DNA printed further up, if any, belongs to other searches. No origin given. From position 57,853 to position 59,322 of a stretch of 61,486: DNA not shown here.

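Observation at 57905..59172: c-di-GMP-I riboswitch controlling a secreted HExxH peptidase next to the collagen-like fibre locus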

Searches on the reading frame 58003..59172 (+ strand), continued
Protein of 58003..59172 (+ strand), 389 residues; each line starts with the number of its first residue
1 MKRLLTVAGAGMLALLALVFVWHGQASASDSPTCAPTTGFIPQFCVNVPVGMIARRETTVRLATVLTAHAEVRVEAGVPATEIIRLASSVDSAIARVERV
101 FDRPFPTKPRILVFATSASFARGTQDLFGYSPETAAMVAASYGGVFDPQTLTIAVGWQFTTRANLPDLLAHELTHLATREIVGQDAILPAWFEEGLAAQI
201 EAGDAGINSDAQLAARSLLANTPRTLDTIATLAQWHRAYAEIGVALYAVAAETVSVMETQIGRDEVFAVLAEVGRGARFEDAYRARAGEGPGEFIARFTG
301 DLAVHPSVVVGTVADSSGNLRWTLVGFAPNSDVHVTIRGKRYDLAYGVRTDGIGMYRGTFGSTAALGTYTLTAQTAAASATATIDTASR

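Call 39: search_solved_structures(query=A4, max_evalue=1, show_alignments=2)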
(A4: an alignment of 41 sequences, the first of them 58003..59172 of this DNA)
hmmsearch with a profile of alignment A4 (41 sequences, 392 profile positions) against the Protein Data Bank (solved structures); distinct sequences matched with E-value up to 1: 38.
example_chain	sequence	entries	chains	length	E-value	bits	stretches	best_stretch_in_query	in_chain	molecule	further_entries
4kx7_A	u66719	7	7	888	0.021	17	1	159-204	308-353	Glutamyl aminopeptidase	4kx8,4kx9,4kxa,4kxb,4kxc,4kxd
8jkt_A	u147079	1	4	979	0.023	16.9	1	159-202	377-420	Aminopeptidase N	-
3dte_A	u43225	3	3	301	0.028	16.6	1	141-176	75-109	IrrE protein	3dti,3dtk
9cam_B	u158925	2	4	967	0.032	16.4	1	157-202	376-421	Aminopeptidase N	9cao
5lhd_A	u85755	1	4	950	0.041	16.1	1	157-202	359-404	Aminopeptidase N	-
4fyq_A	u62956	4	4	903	0.051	15.7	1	157-202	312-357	Aminopeptidase N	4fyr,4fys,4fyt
6atk_A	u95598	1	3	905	0.051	15.7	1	157-202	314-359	Aminopeptidase N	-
6u7e_A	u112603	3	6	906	0.051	15.7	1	157-202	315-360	Aminopeptidase N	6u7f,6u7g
7vpq_A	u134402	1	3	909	0.051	15.7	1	157-202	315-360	Aminopeptidase N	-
8wde_D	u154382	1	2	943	0.054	15.7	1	157-202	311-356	Aminopeptidase N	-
8slm_A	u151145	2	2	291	0.057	15.6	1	141-176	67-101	Zn dependent hydrolase fused to HTH domain, IrrE ortholog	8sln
9ow3_A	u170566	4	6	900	0.068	15.3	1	160-202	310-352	Aminopeptidase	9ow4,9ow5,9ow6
27oa_B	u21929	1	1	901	0.068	15.3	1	160-202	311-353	Aminopeptidase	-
9xwa_A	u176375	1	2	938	0.072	15.3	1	160-202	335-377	Aminopeptidase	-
9uep_C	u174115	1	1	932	0.073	15.2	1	159-202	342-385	Aminopeptidase N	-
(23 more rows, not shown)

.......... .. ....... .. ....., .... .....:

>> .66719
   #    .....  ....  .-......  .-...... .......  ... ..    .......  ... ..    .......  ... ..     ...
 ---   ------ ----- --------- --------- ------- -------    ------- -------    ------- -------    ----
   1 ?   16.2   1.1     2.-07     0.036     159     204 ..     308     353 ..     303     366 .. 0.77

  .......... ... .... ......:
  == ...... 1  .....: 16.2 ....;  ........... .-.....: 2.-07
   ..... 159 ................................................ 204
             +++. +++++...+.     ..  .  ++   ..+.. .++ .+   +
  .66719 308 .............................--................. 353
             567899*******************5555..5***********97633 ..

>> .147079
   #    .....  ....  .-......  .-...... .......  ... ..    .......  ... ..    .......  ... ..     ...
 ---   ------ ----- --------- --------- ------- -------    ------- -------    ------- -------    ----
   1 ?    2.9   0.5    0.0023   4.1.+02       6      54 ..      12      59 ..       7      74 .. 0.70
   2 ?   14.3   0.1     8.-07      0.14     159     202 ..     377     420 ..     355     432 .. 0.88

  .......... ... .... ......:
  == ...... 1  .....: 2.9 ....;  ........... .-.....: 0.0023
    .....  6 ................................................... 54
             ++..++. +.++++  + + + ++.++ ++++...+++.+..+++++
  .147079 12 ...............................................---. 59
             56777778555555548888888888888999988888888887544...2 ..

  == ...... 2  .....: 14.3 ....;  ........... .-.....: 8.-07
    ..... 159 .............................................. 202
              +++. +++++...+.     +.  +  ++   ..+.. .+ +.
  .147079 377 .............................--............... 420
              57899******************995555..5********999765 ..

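Call 40: search_protein_families(library=ncbifam, proteins=[window:58003-59172:+, L011:11394-12113:+], max_evalue=0.01)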
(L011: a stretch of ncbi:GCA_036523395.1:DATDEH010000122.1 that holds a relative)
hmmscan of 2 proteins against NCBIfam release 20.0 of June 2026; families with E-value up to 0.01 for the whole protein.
window:58003-59172:+ (389 aa): 1 family
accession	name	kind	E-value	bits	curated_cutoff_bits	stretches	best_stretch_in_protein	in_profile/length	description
NF033876.2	flagella_HExxH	equivalog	4.2e-07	29.7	205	1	134-301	88-262/384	flagellinolysin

L011:11394-12113:+ (239 aa): 5 families
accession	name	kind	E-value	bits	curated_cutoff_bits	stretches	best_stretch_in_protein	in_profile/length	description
NF047373.1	BB0259_flg_lyt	exception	2.6e-13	49.7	234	1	120-206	554-650/705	flagellar assembly lytic transglycosylase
NF008050.0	PRK10783.1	equivalog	6.2e-07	28.1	508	1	138-208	127-207/457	murein transglycosylase D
NF008670.0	PRK11671.1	equivalog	2.8e-05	23.4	375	1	118-160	196-238/359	membrane-bound lytic murein transglycosylase MltC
NF008631.0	PRK11619.1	equivalog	0.00025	19.6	536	1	138-207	503-586/644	murein transglycosylase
NF012014.0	PRK15470.1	equivalog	0.00083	19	233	1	118-159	43-84/203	membrane-bound lytic murein transglycosylase EmtA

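Call 54: predict_structure(alignment_id=A4)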
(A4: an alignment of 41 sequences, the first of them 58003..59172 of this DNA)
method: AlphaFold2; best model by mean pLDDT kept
length: 389 residues; sequences in the alignment: 41
mean_pLDDT: 88.1   pTM: 0.80
mean pLDDT of the five models: 88.1, 87.8, 85.7, 85.4, 84.6
residues with pLDDT >= 90: 275; 70-90: 64; 50-70: 34; < 50: 16
segments of 3 or more residues with pLDDT < 50: 23-31, 47-53
pLDDT, mean of each block of 10 residues (from residue 1): 66 71 47 57 49 69 94 95 92 97 96 97 94 92 92 92 84 98 95 97 90 92 83 87 91 95 97 98 97 90 86 93 96 96 96 95 93 97 90
secondary structure, 60 per line:
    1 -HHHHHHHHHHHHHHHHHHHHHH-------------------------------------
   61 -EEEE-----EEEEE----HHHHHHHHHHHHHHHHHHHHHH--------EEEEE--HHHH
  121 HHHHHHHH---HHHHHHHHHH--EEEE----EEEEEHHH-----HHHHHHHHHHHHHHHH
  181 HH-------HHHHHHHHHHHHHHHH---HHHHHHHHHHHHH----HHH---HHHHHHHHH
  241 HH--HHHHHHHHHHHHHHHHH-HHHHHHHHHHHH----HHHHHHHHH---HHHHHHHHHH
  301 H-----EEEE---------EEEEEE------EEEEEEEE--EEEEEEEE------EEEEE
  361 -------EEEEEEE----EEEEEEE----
elements in order: H2-23 E62-65 E71-75 H80-101 E110-114 H117-128 H132-141 E144-147 E152-156 H165-182 H190-205 H209-221 H232-242 H245-261 H263-274 H279-287 H291-301 E307-310 E320-325 E332-339 E342-349 E356-360 E368-374 E379-385

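Call 56: fold_search(model_id=the predicted structure, library=pdb)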
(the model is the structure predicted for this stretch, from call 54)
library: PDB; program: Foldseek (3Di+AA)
matches with E <= 10: 1760; with E <= 0.001: 19
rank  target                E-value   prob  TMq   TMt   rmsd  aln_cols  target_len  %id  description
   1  8cgw_B                8.4e-07  1.00  0.32  0.17  12.6       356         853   11  Insulin-regulated aminopeptidase (IRAP) in complex with an allosteric benzopyran-based inhibitor (released 2024-01-31)
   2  8cgw_A                1.0e-06  1.00  0.33  0.18  12.4       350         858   11  Insulin-regulated aminopeptidase (IRAP) in complex with an allosteric benzopyran-based inhibitor (released 2024-01-31)
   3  4z7i_B                2.0e-06  1.00  0.37  0.19  11.5       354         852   11  Crystal structure of insulin regulated aminopeptidase in complex with ligand (released 2015-08-26)
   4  8p0i_A                3.6e-06  1.00  0.34  0.18  11.9       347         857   10  Crystal structure of the open conformation of insulin-regulated aminopeptidase in complex with a small-MW inhibitor (released 2024-09-04)
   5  4p8q_B                5.8e-06  1.00  0.34  0.18  12.2       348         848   11  Crystal Structure of Human Insulin Regulated Aminopeptidase with Alanine in Active Site (released 2014-12-03)
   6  4pj6_B                6.4e-06  1.00  0.37  0.20  11.6       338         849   12  Crystal Structure of Human Insulin Regulated Aminopeptidase with Lysine in Active Site (released 2014-12-03)
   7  4ar8_A                8.8e-06  1.00  0.40  0.40  12.9       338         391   12  Crystal structure of the peptidase domain of collagenase T from Clostridium tetani complexed with the peptidic inhibit (released 2013-06-05)
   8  4ar9_A                2.1e-05  1.00  0.42  0.42  12.7       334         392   11  Crystal structure of the peptidase domain of collagenase T from Clostridium tetani at 1.69 angstrom resolution. (released 2013-06-05)
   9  1z1w                  2.2e-05  1.00  0.37  0.20  11.7       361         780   12  Crystal structures of the tricorn interacting facor F3 from Thermoplasma acidophilum, a zinc aminopeptidase in three dif (released 2005-05-31)
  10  4z7i_A                4.6e-05  1.00  0.38  0.19  11.4       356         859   11  Crystal structure of insulin regulated aminopeptidase in complex with ligand (released 2015-08-26)
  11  3q7j_A                1.0e-04  1.00  0.35  0.20  12.0       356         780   12  Engineered Thermoplasma Acidophilum F3 factor mimics human aminopeptidase N (APN) as a target for anticancer drug deve (released 2011-07-27)
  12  7zoc                  1.0e-04  1.00  0.33  0.34  18.3       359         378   13  Crystal structure of the peptidase domain of collagenase H from Clostridium histolyticum in complex with N-aryl-2-alkylm (released 2023-05-10)
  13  2y6i_A                1.3e-04  1.00  0.34  0.22  14.6       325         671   14  Crystal Structure of Collagenase G from Clostridium histolyticum in complex with Isoamylphosphonyl-Gly-Pro-Ala at 3.25 (released 2011-09-28)
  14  9cme                  1.5e-04  1.00  0.32  0.21  17.2       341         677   14  Room Temperature Crystal Structure of Collagenase ColH from Hathewaya histolytica at 2.7 Angstrom resolution (released 2026-01-14)
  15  4wz9_A                2.4e-04  1.00  0.37  0.19  11.9       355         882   13  APN1 from Anopheles gambiae (released 2015-06-17)
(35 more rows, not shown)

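Call 59: search_protein_families(library=pfam, proteins=[L011:172-5574:+, L008:2502-5138:+, L008:7134-7817:-, L008:7814-9967:-, L008:5971-7137:+, L011:7750-9783:+], max_evalue=0.001)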
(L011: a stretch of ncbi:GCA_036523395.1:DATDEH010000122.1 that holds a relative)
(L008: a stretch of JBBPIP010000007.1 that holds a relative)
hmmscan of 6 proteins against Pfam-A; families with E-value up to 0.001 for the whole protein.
L011:172-5574:+ (1800 aa): 4 families
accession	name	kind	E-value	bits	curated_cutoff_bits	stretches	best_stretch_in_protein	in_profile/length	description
PF01391.23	Collagen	-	3.9e-67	222.3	27.2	3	664-719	4-59/60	Collagen triple helix repeat (20 copies)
PF00072.30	Response_reg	-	1.1e-16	61.5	30.2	1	5-112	1-108/111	Response regulator receiver domain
PF04773.18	FecR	-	4.9e-09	36.9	24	1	376-475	1-96/97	FecR protein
PF05157.20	MshEN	-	1.6e-07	31.7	23.1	1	214-285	11-82/90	MshEN domain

L008:2502-5138:+ (878 aa): 3 families
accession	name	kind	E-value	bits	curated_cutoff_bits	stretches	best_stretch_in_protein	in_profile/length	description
PF09586.16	YfhO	-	2.8e-07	29.7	28.5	1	790-842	774-826/835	Bacterial membrane protein YfhO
PF20176.3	DUF6541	-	0.00026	19.8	29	1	278-592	186-508/646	Family of unknown function (DUF6541)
PF10131.15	PTPS_related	-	0.0006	18.8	26.4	1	249-577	3-306/621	6-pyruvoyl-tetrahydropterin synthase related domain; membrane protein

L008:7134-7817:- (227 aa): 7 families
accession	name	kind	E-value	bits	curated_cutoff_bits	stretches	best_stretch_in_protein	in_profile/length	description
PF00072.30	Response_reg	-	4.9e-27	94.7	30.2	1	9-121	1-111/111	Response regulator receiver domain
PF00196.25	GerE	-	7.8e-23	80.3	23.5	1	160-214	2-56/57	Bacterial regulatory proteins, luxR family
PF08281.18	Sigma70_r4_2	-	2e-08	34.2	25.7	1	161-202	11-53/54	Sigma-70, region 4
PF04545.22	Sigma70_r4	-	7.7e-07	29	24.1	1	160-203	4-48/50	Sigma-70, region 4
PF13384.12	HTH_23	-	0.00016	21.8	24.6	1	166-193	8-35/50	Homeodomain-like domain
PF13518.12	HTH_28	-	0.00039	20.9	25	1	167-197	4-34/52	Helix-turn-helix domain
PF04967.18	HTH_10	-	0.0004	20.6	23.1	0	179-203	27-51/53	HTH DNA binding domain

L008:7814-9967:- (717 aa): 5 families
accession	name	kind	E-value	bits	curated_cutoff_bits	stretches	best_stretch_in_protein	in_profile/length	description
PF01590.32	GAF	-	4.4e-25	89.2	22.4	2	167-294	1-132/133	GAF domain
PF13185.12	GAF_2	-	1.3e-21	77.6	28.6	2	165-294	1-134/136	GAF domain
PF07730.19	HisKA_3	-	1.5e-16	61.2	24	1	474-540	1-67/68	Histidine kinase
PF13492.12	GAF_3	-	3.7e-16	60.2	27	2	167-294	1-126/129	GAF domain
PF02518.31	HATPase_c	-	1.5e-10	41.9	26.4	1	582-675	3-109/111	Histidine kinase-, DNA gyrase B-, and HSP90-like ATPase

L008:5971-7137:+ (388 aa): 1 family
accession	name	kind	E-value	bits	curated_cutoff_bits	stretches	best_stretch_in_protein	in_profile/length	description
PF13485.12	Peptidase_MA_2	-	5.1e-05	23.6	32.4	1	166-282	68-180/201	Peptidase MA superfamily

L011:7750-9783:+ (677 aa): 1 family
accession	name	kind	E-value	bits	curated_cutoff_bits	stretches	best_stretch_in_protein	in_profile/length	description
PF09586.16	YfhO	-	4.7e-07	29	28.5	1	583-637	770-825/835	Bacterial membrane protein YfhO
